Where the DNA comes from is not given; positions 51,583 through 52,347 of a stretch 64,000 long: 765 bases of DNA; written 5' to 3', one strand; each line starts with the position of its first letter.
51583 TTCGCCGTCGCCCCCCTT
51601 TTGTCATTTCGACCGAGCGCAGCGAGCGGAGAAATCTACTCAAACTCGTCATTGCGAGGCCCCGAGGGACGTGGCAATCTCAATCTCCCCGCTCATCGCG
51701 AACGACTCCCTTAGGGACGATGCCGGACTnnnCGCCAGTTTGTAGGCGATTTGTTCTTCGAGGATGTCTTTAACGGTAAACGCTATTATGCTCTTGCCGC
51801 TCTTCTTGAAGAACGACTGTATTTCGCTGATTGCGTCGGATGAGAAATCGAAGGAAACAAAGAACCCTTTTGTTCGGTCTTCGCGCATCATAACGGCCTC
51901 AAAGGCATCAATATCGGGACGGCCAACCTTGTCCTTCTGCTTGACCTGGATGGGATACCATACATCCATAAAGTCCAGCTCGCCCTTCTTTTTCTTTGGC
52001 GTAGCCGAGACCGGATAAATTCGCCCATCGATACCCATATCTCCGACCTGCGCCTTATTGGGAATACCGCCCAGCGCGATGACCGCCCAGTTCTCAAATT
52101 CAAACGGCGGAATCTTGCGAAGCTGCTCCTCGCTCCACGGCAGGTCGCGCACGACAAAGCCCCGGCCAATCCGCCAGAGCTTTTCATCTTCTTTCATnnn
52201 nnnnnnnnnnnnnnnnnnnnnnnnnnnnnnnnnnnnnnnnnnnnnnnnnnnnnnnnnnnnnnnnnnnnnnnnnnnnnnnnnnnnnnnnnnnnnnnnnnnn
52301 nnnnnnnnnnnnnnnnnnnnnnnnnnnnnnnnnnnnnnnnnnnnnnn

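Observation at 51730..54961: Low-GC two-gene defence-like islet: MTase-nuclease fusion divergent from a TPR-HEPN protein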

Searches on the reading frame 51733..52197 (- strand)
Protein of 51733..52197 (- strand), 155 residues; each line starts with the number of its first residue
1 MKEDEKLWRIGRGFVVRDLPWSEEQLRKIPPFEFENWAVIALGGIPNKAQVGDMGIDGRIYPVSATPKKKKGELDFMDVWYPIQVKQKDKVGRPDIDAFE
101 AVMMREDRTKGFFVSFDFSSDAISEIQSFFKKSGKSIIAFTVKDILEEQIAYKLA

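Call 50: find_homologous_proteins(query=window:51733-52197:-, max_evalue=0.001)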
Query window:51733-52197:- (155 aa): 1945 proteins with E <= 0.001 among 1970 candidates; the best 120 are listed.
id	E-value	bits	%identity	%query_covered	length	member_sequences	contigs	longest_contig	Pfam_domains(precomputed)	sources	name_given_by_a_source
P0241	2.6e-95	334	97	100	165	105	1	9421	PF04471.19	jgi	jgi:hypothetical protein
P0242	6.0e-91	320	92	100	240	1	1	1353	PF04471.19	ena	-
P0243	9.0e-91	320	92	100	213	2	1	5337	PF13847.13,PF04471.19,PF01555.25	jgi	jgi:hypothetical protein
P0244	4.2e-90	318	90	100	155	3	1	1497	PF04471.19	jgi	-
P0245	3.7e-89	314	90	100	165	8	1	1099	PF04471.19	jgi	jgi:hypothetical protein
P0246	1.4e-88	313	88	100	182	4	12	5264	-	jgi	-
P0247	7.5e-88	310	89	100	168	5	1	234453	-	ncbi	ncbi:MAG: restriction endonuclease [Sedimentisphaerales bacterium]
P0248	8.4e-88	310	88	100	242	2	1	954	PF04471.19,PF01555.25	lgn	-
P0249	5.3e-87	307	90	100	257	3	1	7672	PF04471.19,PF01555.25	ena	-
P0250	1.1e-86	306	86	100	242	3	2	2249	PF01555.25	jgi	jgi:hypothetical protein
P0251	1.4e-86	306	88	100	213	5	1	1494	PF01555.25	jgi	jgi:hypothetical protein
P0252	6.6e-86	304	88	100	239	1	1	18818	PF01555.25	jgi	jgi:hypothetical protein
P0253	9.6e-86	303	88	99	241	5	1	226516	PF04471.19,PF01555.25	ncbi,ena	-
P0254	1.6e-85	303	86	100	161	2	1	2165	PF04471.19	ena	-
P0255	9.5e-85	300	85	100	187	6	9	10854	PF04471.19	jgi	-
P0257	4.1e-84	298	86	100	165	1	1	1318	PF04471.19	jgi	jgi:hypothetical protein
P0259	9.7e-84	297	85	100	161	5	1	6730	PF04471.19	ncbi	-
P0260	2.6e-83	295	84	100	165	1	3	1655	PF04471.19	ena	-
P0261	3.2e-83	295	85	100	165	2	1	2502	PF04471.19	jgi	jgi:hypothetical protein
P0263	5.2e-82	291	84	100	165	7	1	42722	PF04471.19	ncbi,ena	-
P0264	5.2e-82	291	84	100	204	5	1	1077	PF04471.19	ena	-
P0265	9.9e-82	290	85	100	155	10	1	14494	PF04471.19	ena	-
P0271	8.8e-80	284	80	100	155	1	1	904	PF04471.19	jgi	jgi:hypothetical protein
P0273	3.4e-79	282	81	100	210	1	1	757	PF13847.13,PF04471.19,PF01555.25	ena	-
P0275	1.5e-78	280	80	100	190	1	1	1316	PF04471.19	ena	-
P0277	7.9e-78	278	79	99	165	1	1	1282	PF04471.19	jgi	jgi:hypothetical protein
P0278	8.9e-78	278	79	100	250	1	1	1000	PF04471.19,PF01555.25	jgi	jgi:hypothetical protein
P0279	1.1e-77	277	79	100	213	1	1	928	PF04471.19,PF01555.25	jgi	jgi:DNA methylase/Restriction endonuclease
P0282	2.4e-77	276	80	100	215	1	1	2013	PF04471.19,PF01555.25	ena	-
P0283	2.5e-77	276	81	100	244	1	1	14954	PF04471.19,PF01555.25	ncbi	-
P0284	2.9e-77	276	80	100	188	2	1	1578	PF04471.19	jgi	-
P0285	3.4e-77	276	80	99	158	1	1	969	PF04471.19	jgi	jgi:hypothetical protein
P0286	4.2e-77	275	78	99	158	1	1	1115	PF04471.19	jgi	jgi:hypothetical protein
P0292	2.5e-76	273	80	100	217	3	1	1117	PF04471.19,PF01555.25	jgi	-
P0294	3.2e-76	272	78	100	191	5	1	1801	PF04471.19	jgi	jgi:hypothetical protein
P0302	1.2e-75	271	78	100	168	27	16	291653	-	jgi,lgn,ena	jgi:hypothetical protein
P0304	1.6e-75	270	77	100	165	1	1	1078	PF04471.19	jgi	-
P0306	3.0e-75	269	76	99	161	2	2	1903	PF04471.19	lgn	-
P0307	3.3e-75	269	77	100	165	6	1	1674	PF04471.19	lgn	-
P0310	5.4e-75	268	76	99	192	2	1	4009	PF04471.19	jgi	-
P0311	9.3e-75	268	78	99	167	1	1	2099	PF04471.19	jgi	jgi:hypothetical protein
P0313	1.1e-74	267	75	99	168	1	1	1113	PF04471.19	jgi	jgi:hypothetical protein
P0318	1.9e-74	267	75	99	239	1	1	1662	PF04471.19,PF01555.25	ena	-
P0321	2.5e-74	266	74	100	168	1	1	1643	PF04471.19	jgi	jgi:hypothetical protein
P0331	6.9e-74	265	75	99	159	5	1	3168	PF04471.19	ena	-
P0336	8.9e-74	265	82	91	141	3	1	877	PF04471.19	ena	-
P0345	1.5e-73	264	82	91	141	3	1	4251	PF04471.19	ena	-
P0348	2.0e-73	263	75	99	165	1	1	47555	PF04471.19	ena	-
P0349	2.5e-73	263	75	100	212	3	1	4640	PF04471.19,PF01555.25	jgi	-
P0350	2.6e-73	263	81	95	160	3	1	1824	PF04471.19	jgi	jgi:hypothetical protein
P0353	3.1e-73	263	83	90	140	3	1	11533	PF04471.19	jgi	jgi:hypothetical protein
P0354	3.1e-73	263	75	100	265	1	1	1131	PF13847.13,PF04471.19,PF01555.25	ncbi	-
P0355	5.1e-73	262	73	100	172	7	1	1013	PF04471.19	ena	-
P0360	6.9e-73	262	83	90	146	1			PF04471.19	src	-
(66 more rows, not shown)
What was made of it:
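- Tried and rejected: Stand-alone 165-168-aa 'restriction endonuclease' relatives of the C-terminal domain (call 50).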

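Call 51: find_encoding_contigs(protein=P0302, flank=5000, max_places=6)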
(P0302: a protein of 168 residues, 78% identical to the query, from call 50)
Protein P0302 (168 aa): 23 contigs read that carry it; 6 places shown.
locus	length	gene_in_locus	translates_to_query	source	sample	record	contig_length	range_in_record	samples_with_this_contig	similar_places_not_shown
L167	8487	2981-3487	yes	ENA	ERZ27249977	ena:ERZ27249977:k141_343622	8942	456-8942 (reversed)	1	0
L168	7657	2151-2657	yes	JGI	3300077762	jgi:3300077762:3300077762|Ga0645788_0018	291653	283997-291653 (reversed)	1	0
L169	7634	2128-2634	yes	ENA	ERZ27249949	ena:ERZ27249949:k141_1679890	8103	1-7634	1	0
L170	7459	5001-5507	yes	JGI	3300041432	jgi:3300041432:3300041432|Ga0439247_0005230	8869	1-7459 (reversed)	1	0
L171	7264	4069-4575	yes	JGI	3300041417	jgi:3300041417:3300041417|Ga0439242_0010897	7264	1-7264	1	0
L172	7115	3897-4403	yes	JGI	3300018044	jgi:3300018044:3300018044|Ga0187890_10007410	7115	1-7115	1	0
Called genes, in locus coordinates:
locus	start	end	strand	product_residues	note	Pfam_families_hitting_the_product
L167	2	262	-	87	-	?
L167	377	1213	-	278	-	-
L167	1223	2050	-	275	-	-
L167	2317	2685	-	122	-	PF21781:DUF6876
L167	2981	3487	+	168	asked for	-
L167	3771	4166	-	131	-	PF01814:Hemerythrin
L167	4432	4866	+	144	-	PF00072:Response_reg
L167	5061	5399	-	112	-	-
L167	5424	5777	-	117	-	-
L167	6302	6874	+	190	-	PF03695:UPF0149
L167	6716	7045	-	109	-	-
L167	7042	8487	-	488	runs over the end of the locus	PF13606:Ank_3 (faint), PF13857:Ank_5 (faint), PF00023:Ank (weak), PF12796:Ank_2 (weak), PF13637:Ank_4 (weak)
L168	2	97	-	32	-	?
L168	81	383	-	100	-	-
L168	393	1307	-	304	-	-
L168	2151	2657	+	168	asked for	-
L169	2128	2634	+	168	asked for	-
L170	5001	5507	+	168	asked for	-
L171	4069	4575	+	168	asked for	-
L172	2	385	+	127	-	?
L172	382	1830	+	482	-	PF00239:Resolvase, PF07508:Recombinase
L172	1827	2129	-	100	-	-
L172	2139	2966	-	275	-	-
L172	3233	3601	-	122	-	PF21781:DUF6876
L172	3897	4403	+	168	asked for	-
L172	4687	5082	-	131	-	PF01814:Hemerythrin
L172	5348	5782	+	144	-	PF00072:Response_reg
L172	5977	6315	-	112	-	-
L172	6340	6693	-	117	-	-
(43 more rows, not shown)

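Call 52: find_encoding_contigs(protein=P0247, flank=5000, max_places=3)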
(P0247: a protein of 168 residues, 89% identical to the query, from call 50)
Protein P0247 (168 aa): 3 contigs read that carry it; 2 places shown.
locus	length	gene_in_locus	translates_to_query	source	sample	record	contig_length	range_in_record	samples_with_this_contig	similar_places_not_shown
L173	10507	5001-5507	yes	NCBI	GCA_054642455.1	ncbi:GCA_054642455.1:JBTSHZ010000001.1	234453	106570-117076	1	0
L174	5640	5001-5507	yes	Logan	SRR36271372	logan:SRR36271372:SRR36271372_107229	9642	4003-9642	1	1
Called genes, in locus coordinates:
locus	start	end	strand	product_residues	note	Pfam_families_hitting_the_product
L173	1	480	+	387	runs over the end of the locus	PF01168:Ala_racemase_N, PF00842:Ala_racemase_C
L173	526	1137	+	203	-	PF04140:ICMT (weak), PF04191:PEMT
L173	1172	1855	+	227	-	PF00072:Response_reg, PF23198:PDE8A_N (weak), PF00486:Trans_reg_C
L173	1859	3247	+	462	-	PF16736:sCache_like (weak), PF00672:HAMP, PF00512:HisKA, PF02518:HATPase_c, PF13589:HATPase_c_3 (weak)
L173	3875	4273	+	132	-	PF01555:N6_N4_Mtase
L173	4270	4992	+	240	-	PF10544:T5orf172 (weak), PF13455:MUG113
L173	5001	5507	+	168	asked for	-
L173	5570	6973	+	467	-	PF18862:ApeA_NTD1, PF18739:HEPN_Apea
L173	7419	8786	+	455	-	PF13372:Alginate_exp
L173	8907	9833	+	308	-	PF12849:PBP_like_2, PF13531:SBP_bac_11, PF01547:SBP_bac_1 (weak), PF12727:PBP_like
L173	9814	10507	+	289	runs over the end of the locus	PF00528:BPD_transp_1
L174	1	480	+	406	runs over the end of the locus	PF01168:Ala_racemase_N, PF00842:Ala_racemase_C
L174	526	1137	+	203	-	PF04140:ICMT (weak), PF04191:PEMT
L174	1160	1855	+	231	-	PF23198:PDE8A_N (weak), PF00072:Response_reg, PF00486:Trans_reg_C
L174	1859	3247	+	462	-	PF16736:sCache_like (weak), PF00672:HAMP, PF00512:HisKA, PF02518:HATPase_c, PF13589:HATPase_c_3 (weak)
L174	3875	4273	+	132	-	PF01555:N6_N4_Mtase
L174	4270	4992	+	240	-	PF10544:T5orf172 (weak), PF13455:MUG113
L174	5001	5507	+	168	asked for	-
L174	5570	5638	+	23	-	?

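Call 69: predict_structure(alignment_id=A5)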
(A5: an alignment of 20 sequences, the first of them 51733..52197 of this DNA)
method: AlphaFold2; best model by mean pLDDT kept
length: 155 residues; sequences in the alignment: 20
mean_pLDDT: 50.5   pTM: 0.48
mean pLDDT of the five models: 50.5, 47.8, 46.6, 35.0, 34.9
residues with pLDDT >= 90: 0; 70-90: 24; 50-70: 41; < 50: 90
segments of 3 or more residues with pLDDT < 50: 1-4, 6-83, 85-92
pLDDT, mean of each block of 10 residues (from residue 1): 47 36 44 30 30 28 42 41 45 62 68 67 79 77 58 56
secondary structure, 60 per line:
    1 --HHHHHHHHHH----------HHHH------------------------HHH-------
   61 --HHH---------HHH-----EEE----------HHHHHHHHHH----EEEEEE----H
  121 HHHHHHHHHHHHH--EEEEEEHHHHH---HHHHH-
elements in order: H3-12 H23-26 E83-85 H96-105 E110-115 H120-133 E136-141 H142-146 H150-154
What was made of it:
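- On Mrr_cat PD-(D/E)xK nuclease (PF04471): The AF2 model of aa 346-500 has mean pLDDT 50.5 and is unusable (call 69).
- Tried and rejected: The AF2 model of aa 346-500, built on a 20-sequence but shallow alignment, had mean pLDDT 50.5 (call 69).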

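Call 70: search_solved_structures(query=A5, max_evalue=10, show_alignments=2)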
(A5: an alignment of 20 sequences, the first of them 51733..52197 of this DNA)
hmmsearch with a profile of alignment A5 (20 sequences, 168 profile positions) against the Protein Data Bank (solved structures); distinct sequences matched with E-value up to 10: 0.
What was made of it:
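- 51733..52182 (-): Mrr-type nuclease domain (aa ~351-500). Structure confirmation failed: AF2 pLDDT 50.5 (call 69) and no PDB sequence hit (call 70).
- On Mrr_cat PD-(D/E)xK nuclease (PF04471): The profile search of PDB sequences found nothing (call 70)
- Tried and rejected: A profile search of PDB sequences gave no hit (call 70).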

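Call 77: search_protein_families(library=pfam, proteins=[L173:4270-4989:+], max_evalue=0.001)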
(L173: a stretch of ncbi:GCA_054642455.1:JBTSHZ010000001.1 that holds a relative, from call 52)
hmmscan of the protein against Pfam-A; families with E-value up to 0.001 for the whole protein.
L173:4270-4989:+ (240 aa): 2 families
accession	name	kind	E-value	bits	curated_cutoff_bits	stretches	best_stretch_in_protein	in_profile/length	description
PF13455.12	MUG113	-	1.1e-11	45.6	22.3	1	168-236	1-72/73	Meiotically up-regulated gene 113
PF10544.15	T5orf172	-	2.8e-06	28.2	20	1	157-235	1-98/101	T5orf172 domain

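Call 91: search_protein_representatives(alignment_id=A5)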
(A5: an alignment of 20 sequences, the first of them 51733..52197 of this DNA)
Query: 20 sequences, 168 profile positions. Proteins with E-value up to 0.001 (for the whole library): 1581; up to 1e-10: 745; up to 1e-30: 113. The best 150 are listed.
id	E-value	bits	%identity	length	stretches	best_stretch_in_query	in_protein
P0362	5.9e-94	328.7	-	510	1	1-168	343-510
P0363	4.0e-88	309.7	-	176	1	1-168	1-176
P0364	2.9e-77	274.4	-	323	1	1-145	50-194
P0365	4.7e-76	270.4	-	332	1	3-162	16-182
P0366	2.9e-71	254.8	-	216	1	38-168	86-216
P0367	3.3e-64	231.9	-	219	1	1-119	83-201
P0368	3.5e-64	231.8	-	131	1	1-128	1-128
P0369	5.6e-64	231.1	-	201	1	1-120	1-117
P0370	1.7e-62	226.3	-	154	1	36-168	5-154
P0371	2.7e-61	222.4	-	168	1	29-148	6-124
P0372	3.0e-61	222.3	-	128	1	42-167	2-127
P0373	4.4e-61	221.7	-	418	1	19-168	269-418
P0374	3.4e-60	218.8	-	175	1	1-133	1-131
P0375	2.2e-58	212.9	-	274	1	1-167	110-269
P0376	4.0e-58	212.1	-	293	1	1-120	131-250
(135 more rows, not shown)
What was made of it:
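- Tried and rejected: Exhaustive representative search with the C-terminal domain profile (call 91).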
